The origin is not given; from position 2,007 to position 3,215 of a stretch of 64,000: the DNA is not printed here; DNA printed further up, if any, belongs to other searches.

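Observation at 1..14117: Composite lipid / phosphonate island of at least 14 kb: an AEP core flanked by lipid head-group enzymes and by glycan phosphotransferases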

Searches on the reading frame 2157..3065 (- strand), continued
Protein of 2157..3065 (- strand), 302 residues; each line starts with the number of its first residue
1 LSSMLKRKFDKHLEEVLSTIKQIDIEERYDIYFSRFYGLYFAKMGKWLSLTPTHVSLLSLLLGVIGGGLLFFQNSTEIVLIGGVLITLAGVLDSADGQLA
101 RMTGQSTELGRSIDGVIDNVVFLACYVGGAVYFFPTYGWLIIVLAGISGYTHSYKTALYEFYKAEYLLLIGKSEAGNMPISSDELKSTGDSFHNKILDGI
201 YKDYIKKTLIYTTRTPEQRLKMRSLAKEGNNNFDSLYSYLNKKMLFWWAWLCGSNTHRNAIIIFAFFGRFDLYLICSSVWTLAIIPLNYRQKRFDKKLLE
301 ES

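Call 17: find_encoding_contigs(protein=P0072, flank=10000, max_places=2)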
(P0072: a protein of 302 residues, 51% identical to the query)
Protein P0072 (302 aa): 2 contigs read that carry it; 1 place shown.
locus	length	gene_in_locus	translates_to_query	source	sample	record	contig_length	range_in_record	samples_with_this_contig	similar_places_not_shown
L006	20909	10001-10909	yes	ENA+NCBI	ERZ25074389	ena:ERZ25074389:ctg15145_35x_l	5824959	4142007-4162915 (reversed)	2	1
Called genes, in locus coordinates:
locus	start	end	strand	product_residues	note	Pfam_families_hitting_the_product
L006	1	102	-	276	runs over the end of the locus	-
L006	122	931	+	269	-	PF01697:Glyco_transf_92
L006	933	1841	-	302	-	PF17101:Stealth_CR1, PF11380:Stealth_CR2, PF17103:Stealth_CR4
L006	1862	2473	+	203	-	PF04991:LicD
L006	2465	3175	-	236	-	PF00483:NTP_transferase, PF12804:NTP_transf_3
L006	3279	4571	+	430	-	PF01467:CTP_transf_like, PF13714:PEP_mutase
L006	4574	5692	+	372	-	PF02776:TPP_enzyme_N, PF02775:TPP_enzyme_C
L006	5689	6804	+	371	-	PF00266:Aminotran_5, PF01041:DegT_DnrJ_EryC1 (faint), PF01053:Cys_Met_Meta_PP (faint), PF00155:Aminotran_1_2 (weak)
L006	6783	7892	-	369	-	PF13439:Glyco_transf_4, PF13579:Glyco_trans_4_4, PF20706:GT4-conflict, PF00534:Glycos_transf_1, PF13692:Glyco_trans_1_4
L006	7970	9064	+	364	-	PF13091:PLDc_2, PF00614:PLDc (faint), PF13091:PLDc_2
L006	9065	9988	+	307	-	PF08557:Lipid_DES, PF00487:FA_desaturase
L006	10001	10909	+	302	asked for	PF01066:CDP-OH_P_transf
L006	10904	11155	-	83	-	-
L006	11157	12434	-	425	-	PF00109:ketoacyl-synt, PF02801:Ketoacyl-synt_C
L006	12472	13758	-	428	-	PF00109:ketoacyl-synt, PF02801:Ketoacyl-synt_C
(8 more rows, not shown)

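Call 19: search_protein_families(library=ncbifam, proteins=[L005:13001-14110:-, L005:14116-15072:-, L005:15069-16280:-, L005:16378-17112:+, L005:17130-18443:-, L001:12886-13665:-, L001:9066-9998:+, L001:823-1617:+, L003:7148-7891:+, L003:4322-5194:-], max_evalue=0.001)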
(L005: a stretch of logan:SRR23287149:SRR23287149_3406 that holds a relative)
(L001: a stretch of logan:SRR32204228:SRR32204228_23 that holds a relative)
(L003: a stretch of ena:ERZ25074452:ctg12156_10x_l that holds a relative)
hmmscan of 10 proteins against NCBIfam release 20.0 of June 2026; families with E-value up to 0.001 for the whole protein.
L005:13001-14110:- (369 aa): 0 families

L005:14116-15072:- (318 aa): 24 families
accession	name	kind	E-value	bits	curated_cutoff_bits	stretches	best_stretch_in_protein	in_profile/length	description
TIGR03466.1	HpnA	hypoth_equivalog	1.3e-10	40.7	367.65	1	1-276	1-285/327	hopanoid-associated sugar epimerase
TIGR01214.1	rmlD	equivalog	2.4e-10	40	224.05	1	2-173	1-160/285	dTDP-4-dehydrorhamnose reductase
NF047837.1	UDPAcbARedWbcJ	equivalog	3.4e-09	36.1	500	1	59-166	34-135/372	UDP-2-acetamido-2,6-beta-L-arabino-hexul-4-ose reductase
NF050030.1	thlkprotThyD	equivalog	3.9e-09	36.1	400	1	1-240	1-253/305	thylakoid membrane protein ThyD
TIGR02197.1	heptose_epim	equivalog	7.2e-09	35.2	274.6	1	4-151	2-151/316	ADP-glyceromanno-heptose 6-epimerase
NF042423.1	oxyalk_red_Shew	equivalog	5e-08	32.4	580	1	2-192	10-203/331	2-alkyl-3-oxoalkanoate reductase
TIGR01179.1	galE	equivalog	1.4e-07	30.7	262.3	1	2-151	1-158/332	UDP-glucose 4-epimerase GalE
NF042422.1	oxyalk_red_OleD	equivalog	4.2e-07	29.6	580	1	1-182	1-187/329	2-alkyl-3-oxoalkanoate reductase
NF005539.0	PRK07201.1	equivalog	8.7e-07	28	549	1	2-167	2-180/657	SDR family oxidoreductase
TIGR01777.1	yfcH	hypoth_equivalog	9.7e-07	28.6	207.35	1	3-257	1-260/292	TIGR01777 family oxidoreductase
NF043036.1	ErythonDh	equivalog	1e-06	28.2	325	1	1-142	1-153/321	D-erythronate dehydrogenase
TIGR04316.1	dhbA_paeA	equivalog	1.5e-06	28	300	1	3-154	1-163/250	2,3-dihydro-2,3-dihydroxybenzoate dehydrogenase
TIGR04180.1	EDH_00030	hypoth_equivalog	2.2e-06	26.9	475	1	3-149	1-156/297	NAD-dependent 4,6-dehydratase LegB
NF006118.0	PRK08264.1-4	subfamily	4.3e-06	26.4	279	1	3-82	8-86/244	SDR family oxidoreductase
NF007956.0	PRK10675.1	subfamily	6.7e-06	25.4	394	1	1-128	1-130/338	UDP-glucose 4-epimerase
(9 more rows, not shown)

L005:15069-16280:- (403 aa): 27 families (the best 25 are shown)
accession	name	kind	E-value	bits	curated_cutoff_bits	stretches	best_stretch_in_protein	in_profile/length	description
NF047600.1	SerpalmtaseCFB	equivalog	2.4e-192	638.9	640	1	1-394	1-394/395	serine palmitoyltransferase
TIGR01825.1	gly_Cac_T_rel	subfamily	7.7e-124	413.2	535.4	1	17-394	7-384/385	BioF/Kbl family PLP-dependent acyltransferase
NF005394.0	PRK06939.1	equivalog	1.4e-121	406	460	1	16-394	14-396/397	glycine C-acetyltransferase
NF047599.1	SerpalmtaseBetaP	equivalog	6.5e-120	400.4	500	1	29-392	28-393/394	serine palmitoyltransferase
TIGR00858.1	bioF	equivalog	3.7e-116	387.8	426.45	1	28-385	6-364/365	8-amino-7-oxononanoate synthase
TIGR01822.1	2am3keto_CoA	equivalog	6.8e-98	328.1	493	1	17-394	11-392/393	glycine C-acetyltransferase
NF047603.1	SerpalmtaseAlphaP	equivalog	7.9e-95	317.8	670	1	33-383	35-387/399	serine palmitoyltransferase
TIGR01821.1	5aminolev_synth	equivalog_domain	5.9e-79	265.8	338.55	1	18-396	14-401/402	5-aminolevulinate synthase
NF005526.0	PRK07179.1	equivalog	1.2e-71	241.4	428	1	42-395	53-402/407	alpha-hydroxyketone-type quorum-sensing autoinducer synthase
NF005697.0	PRK07505.1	subfamily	4.4e-48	163.9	342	1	15-391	21-401/405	hypothetical protein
NF004608.1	PRK05937.1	equivalog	1.3e-40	139.3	399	1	51-389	10-346/366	8-amino-7-oxononanoate synthase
NF000586.1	PRK00011.1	subfamily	9.6e-08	31.2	335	1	58-356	28-338/404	serine hydroxymethyltransferase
NF006810.0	PRK09331.1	subfamily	1.1e-07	31.1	301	1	92-248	69-227/397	Sep-tRNA:Cys-tRNA synthetase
TIGR02539.1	SepCysS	equivalog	9e-07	28.2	365.25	1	65-228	23-201/370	O-phospho-L-seryl-tRNA:Cys-tRNA synthase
TIGR03588.1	PseC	equivalog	9.8e-07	28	423.5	1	92-217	34-163/380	UDP-4-amino-4,6-dideoxy-N-acetyl-beta-L-altrosamine transaminase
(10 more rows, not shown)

L005:16378-17112:+ (244 aa): 22 families
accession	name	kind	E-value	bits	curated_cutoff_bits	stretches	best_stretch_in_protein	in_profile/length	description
NF041135.1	IPPtranDIPPsyn_Thcocales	equivalog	1e-39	136.8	580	1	1-239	1-217/419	bifunctional L-myo-inositol-1-phosphate cytidylyltransferase/CDP-L-myo-inositol myo-inositolphosphotransferase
TIGR03992.1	Arch_glmU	subfamily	5.7e-16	58.4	292.1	1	1-236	1-224/393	bifunctional sugar-1-phosphate nucleotidylyltransferase/acetyltransferase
NF041313.1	UDPGP_AglF_Halo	equivalog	2.2e-13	50.2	400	1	1-237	1-232/234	UTP--glucose-1-phosphate uridylyltransferase AglF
NF045761.1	NAMPUrTaseMurU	equivalog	5.6e-11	42.7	250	1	1-235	1-223/226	N-acetylmuramate alpha-1-phosphate uridylyltransferase MurU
NF045665.1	NTPtran_DVU1551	equivalog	7.4e-10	38.4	315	1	3-89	3-80/359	DVU_1551 family NTP transferase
NF041173.1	Sug_nt_acttase_Thmprot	equivalog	1.4e-09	37.4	600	1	1-233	1-221/405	bifunctional sugar-1-phosphate nucleotidylyltransferase/acetyltransferase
TIGR02623.1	G1P_cyt_trans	equivalog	7.8e-08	32.1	300.25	1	1-73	1-75/255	glucose-1-phosphate cytidylyltransferase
TIGR01208.1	rmlA_long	equivalog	1.9e-07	30.3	320.25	1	3-238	2-233/353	glucose-1-phosphate thymidylyltransferase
NF010940.0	PRK14360.1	equivalog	2.4e-07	29.7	602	1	4-63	5-64/452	bifunctional UDP-N-acetylglucosamine diphosphorylase/glucosamine-1-phosphate N-acetyltransferase GlmU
TIGR01173.1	glmU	equivalog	2.2e-06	26.8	366.85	1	2-63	2-63/452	bifunctional UDP-N-acetylglucosamine diphosphorylase/glucosamine-1-phosphate N-acetyltransferase GlmU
NF010936.0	PRK14356.1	equivalog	2.5e-06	26.7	666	1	3-166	8-167/456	bifunctional UDP-N-acetylglucosamine diphosphorylase/glucosamine-1-phosphate N-acetyltransferase GlmU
NF049965.1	GlMnHpPGnyltfHddC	equivalog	3.6e-06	26.8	300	1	1-234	1-216/221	D-glycero-D-manno-heptose 1-phosphate guanosyltransferase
TIGR00453.1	ispD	equivalog_domain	2.1e-05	24.1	181.3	1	4-45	3-44/219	2-C-methyl-D-erythritol 4-phosphate cytidylyltransferase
TIGR03310.1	matur_MocA_YgfJ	equivalog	6.1e-05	23.1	186.45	1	2-93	1-85/188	molybdenum cofactor cytidylyltransferase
NF038362.1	Sden_1164_fam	equivalog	7.2e-05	22.4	300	1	4-89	5-92/266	Sden_1164 family protein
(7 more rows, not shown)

L005:17130-18443:- (437 aa): 1 family
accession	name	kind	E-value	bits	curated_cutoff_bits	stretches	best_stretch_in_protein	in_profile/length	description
TIGR03450.1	mycothiol_INO1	equivalog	1.6e-05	24.3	638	1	203-378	141-319/355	inositol-3-phosphate synthase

L001:12886-13665:- (259 aa): 218 families (the best 25 are shown)
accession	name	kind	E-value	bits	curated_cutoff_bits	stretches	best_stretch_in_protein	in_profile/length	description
NF005975.0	PRK08063.1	equivalog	6.3e-42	143.6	328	1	3-258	2-248/250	enoyl-[acyl-carrier-protein] reductase FabL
NF005559.1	PRK07231.1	subfamily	5.8e-31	107.9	215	1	3-256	2-247/249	glucose 1-dehydrogenase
NF006267.0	PRK08416.1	equivalog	4.6e-27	95.2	369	1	2-256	5-257/260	enoyl-ACP reductase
NF005717.0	PRK07533.1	equivalog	7.5e-26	91.3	337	1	2-258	8-257/259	enoyl-ACP reductase FabI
NF005752.0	PRK07576.1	subfamily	1.2e-25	90.3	321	1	2-258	6-252/271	SDR family oxidoreductase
NF009466.0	PRK12826.1-2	subfamily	1.5e-25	90.1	222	1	6-257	4-245/248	3-oxoacyl-ACP reductase FabG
NF005067.0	PRK06484.1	equivalog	4e-25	88.3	713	1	5-255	273-510/524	short chain dehydrogenase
NF047420.2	EF_P_mod_YmfI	equivalog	1.2e-24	87.4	238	1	8-255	2-234/236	elongation factor P 5-aminopentanone reductase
NF005449.0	PRK07041.1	equivalog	7.2e-24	85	257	1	2-258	4-239/240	SDR family oxidoreductase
TIGR01830.1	3oxo_ACP_reduc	equivalog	2.2e-23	83.2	297.75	2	164-255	148-237/239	3-oxoacyl-[acyl-carrier-protein] reductase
NF005893.0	PRK07856.1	equivalog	3.3e-23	82.3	255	1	1-255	5-240/255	SDR family oxidoreductase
NF009464.0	PRK12824.1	subfamily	3.7e-23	82.5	269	1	6-257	3-243/245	3-oxoacyl-ACP reductase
NF006693.0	PRK09242.1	equivalog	4.1e-23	81.8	328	1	3-255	8-252/258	SDR family oxidoreductase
NF009499.0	PRK12859.1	subfamily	5.1e-23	81.7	366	1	2-255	4-255/258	SDR family oxidoreductase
NF005075.0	PRK06500.1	equivalog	7.6e-23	81.2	336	1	3-257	4-247/249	SDR family oxidoreductase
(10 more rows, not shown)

L001:9066-9998:+ (310 aa): 2 families
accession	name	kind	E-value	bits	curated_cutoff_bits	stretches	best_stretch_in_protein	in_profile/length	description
NF052549.1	FAdesatDesBBac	equivalog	2.3e-06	27.1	500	1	29-143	27-134/340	Delta(10) desaturase DesB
NF041365.1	GntB_guanitoxin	equivalog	2.9e-06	26.9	380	1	30-159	14-144/308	guanitoxin biosynthesis L-arginine gamma (S) hydroxylase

L001:823-1617:+ (264 aa): 2 families
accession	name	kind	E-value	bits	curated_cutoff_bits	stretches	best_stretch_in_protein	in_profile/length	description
NF052437.1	MPhHdxlPhnYGIM8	equivalog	8e-44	150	500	1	3-252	2-235/260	methylphosphonate hydroxylase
TIGR01762.1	chlorin-enz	subfamily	0.0008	18.8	226.3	0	73-159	65-155/288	chlorinating enzyme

L003:7148-7891:+ (247 aa): 2 families
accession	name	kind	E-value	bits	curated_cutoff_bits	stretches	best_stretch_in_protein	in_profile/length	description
NF052565.1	OrnLipAcylHsRhiz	equivalog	8.2e-40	136.6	450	1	37-241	50-240/259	ornithine lipid ester-linked acyl 2-hydroxylase OlsC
NF033391.2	lipid_A_LpxO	equivalog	3.3e-32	111.7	500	1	33-225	56-230/297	lipid A hydroxylase LpxO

L003:4322-5194:- (290 aa): 0 families

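Call 20: find_related_loci(query=A1, collection=genome_contigs, flank=10000)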
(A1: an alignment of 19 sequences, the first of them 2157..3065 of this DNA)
Query A1 (302 aa) in genome_contigs; peptide patterns used: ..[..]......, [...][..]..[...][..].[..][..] (x = any residue, [..] = any of these).
600 stretches matched a pattern (row limit reached: there are more); 533 encode a relative of the query (tblastn E <= 1e-3); the best 80 are kept; 80 distinct loci.
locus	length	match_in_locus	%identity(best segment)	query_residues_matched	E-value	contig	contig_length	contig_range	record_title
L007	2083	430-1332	60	1-301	3e-132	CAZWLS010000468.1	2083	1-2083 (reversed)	MAG TPA_asm: uncultured Roseivirgaceae bacterium isolate SRP135972_co2_48 genome assembly, contig: NODE_128214_length_20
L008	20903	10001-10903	60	1-301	1e-123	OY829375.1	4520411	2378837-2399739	MAG: Ekhidna sp. isolate 7368ff1e-2d32-42b0-92be-6699bdb098de genome assembly, chromosome: 1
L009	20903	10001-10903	59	1-301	2e-122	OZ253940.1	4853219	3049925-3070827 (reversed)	MAG: Ekhidna sp. isolate c52fc824-8bba-4eb9-a90f-18e0d147ea12 genome assembly, chromosome: 1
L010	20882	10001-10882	61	9-300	3e-114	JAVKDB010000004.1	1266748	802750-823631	MAG: Cyclobacteriaceae bacterium isolate F3-SA18-02 k141_61178, whole genome shotgun sequence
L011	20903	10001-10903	49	5-301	1e-93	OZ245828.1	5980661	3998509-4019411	MAG: Cyclobacteriaceae bacterium isolate 13e3becd-af6c-48d6-9863-855bd88a8e1e genome assembly, chromosome: 1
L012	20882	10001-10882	50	11-301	3e-90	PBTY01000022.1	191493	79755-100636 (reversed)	MAG: Rickettsiales bacterium isolate NP5 75659, whole genome shotgun sequence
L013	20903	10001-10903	59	1-301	2e-123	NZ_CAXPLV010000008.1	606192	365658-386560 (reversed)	MAG: Ekhidna sp. isolate 02um_A1Z0718_1.18 k127_684046, whole genome shotgun sequence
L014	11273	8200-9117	45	1-301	1e-77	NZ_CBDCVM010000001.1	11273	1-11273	MAG: Reichenbachiella sp. isolate 0aae0929-32bb-426d-91f0-afec398d2a93 contig_1, whole genome shotgun sequence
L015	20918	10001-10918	44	1-301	5e-76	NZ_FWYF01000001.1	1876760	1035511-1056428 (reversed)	Reichenbachiella faecimaris strain DSM 26133, whole genome shotgun sequence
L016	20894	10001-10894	43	3-301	1e-74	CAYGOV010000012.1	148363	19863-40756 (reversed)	MAG TPA_asm: uncultured Marinoscillum sp. isolate ERP117304_co1_111 genome assembly, contig: NODE_146_length_148363_cov_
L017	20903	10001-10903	43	5-301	3e-73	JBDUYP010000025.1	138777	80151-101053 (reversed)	MAG: Cyclobacteriaceae bacterium isolate CB.61.F.B1_116_20 CB_61_F_B1_116_20_000000000025, whole genome shotgun sequence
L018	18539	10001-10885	33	14-301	5e-48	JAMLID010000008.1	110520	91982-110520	MAG: Oligoflexia bacterium isolate ACE_NR_PROT1 ACE_NR_PROT1_8, whole genome shotgun sequence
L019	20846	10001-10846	37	15-302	8e-48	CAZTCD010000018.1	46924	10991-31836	MAG TPA_asm: uncultured Bdellovibrionales bacterium isolate SRP329715_co1_94 genome assembly, contig: NODE_918_length_46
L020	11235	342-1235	34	13-301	8e-43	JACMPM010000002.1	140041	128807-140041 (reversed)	MAG: Bacteriovorax sp. isolate LF-bin-345 FL-bin-345-contig-k141_23341, whole genome shotgun sequence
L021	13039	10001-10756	36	13-271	7e-40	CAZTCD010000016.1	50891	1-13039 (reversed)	MAG TPA_asm: uncultured Bdellovibrionales bacterium isolate SRP329715_co1_94 genome assembly, contig: NODE_786_length_50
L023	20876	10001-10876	34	14-300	2e-42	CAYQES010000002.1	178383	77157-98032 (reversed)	MAG TPA_asm: uncultured Bdellovibrionales bacterium isolate SRP329715_co2_368 genome assembly, contig: NODE_145_length_1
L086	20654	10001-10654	32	2-217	3e-28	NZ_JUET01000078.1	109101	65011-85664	Tannerella forsythia strain ATCC 43037 contig078, whole genome shotgun sequence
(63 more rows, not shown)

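Call 36: search_solved_structures(query=window:2157-3065:-, max_evalue=0.01, show_alignments=2)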
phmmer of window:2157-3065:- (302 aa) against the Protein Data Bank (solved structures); distinct sequences matched with E-value up to 0.01: 2.
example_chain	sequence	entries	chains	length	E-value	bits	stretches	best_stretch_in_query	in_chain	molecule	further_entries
4o6m_A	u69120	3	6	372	1.3e-09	41.2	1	38-154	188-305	AF2299, a CDP-alcohol phosphotransferase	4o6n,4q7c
4mnd_A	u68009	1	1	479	0.0018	21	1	50-165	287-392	CTP L-myo-inositol-1-phosphate cytidylyltransferase/CDP-L-myo-inositol myo-inositolphospho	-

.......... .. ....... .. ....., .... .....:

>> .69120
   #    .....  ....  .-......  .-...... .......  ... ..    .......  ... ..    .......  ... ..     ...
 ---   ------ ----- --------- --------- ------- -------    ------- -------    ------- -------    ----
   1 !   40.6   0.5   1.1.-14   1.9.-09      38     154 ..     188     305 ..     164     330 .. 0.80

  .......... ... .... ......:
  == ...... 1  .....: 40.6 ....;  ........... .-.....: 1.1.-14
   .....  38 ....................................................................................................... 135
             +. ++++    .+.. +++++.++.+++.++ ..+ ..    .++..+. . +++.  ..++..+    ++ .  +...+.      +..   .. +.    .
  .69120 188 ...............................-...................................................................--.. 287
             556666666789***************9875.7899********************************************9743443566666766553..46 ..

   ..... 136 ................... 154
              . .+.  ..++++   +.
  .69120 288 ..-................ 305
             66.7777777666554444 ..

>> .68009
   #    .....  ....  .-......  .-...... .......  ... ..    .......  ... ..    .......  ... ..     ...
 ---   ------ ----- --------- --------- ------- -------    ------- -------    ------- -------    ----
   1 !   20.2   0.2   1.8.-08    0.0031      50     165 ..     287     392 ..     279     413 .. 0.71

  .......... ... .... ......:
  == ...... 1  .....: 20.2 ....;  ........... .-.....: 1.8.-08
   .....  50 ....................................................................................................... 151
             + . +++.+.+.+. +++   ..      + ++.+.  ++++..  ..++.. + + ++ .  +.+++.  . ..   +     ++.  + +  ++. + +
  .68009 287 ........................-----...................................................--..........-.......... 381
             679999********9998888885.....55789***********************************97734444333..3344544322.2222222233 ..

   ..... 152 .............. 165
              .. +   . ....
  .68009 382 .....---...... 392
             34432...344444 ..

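Call 39: search_solved_structures(query=L005:16378-17112:+, max_evalue=0.0001)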
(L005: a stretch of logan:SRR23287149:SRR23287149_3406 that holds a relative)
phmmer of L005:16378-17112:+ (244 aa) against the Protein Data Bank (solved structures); distinct sequences matched with E-value up to 0.0001: 5.
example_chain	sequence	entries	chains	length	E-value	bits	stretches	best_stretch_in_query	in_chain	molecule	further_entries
2xme_A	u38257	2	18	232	5.9e-22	81.4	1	1-235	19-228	CTP-INOSITOL-1-PHOSPHATE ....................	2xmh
4mnd_A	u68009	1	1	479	3.7e-21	78.8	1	1-236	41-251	CTP L-myo-inositol-1-phosphate cytidylyltransferase/CDP-L-myo-inositol myo-inositolphospho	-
4jd0_A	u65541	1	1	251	1.4e-13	54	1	5-239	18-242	Nucleotidyl transferase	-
4y7t_A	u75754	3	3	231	1.7e-06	30.8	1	1-140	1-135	Nucleotidyl transferase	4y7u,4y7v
8hhd_A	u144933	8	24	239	5.4e-05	25.9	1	1-136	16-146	Nucleotidyl transferase | N-acetylmuramate alpha-1-phosphate uridylyltransferase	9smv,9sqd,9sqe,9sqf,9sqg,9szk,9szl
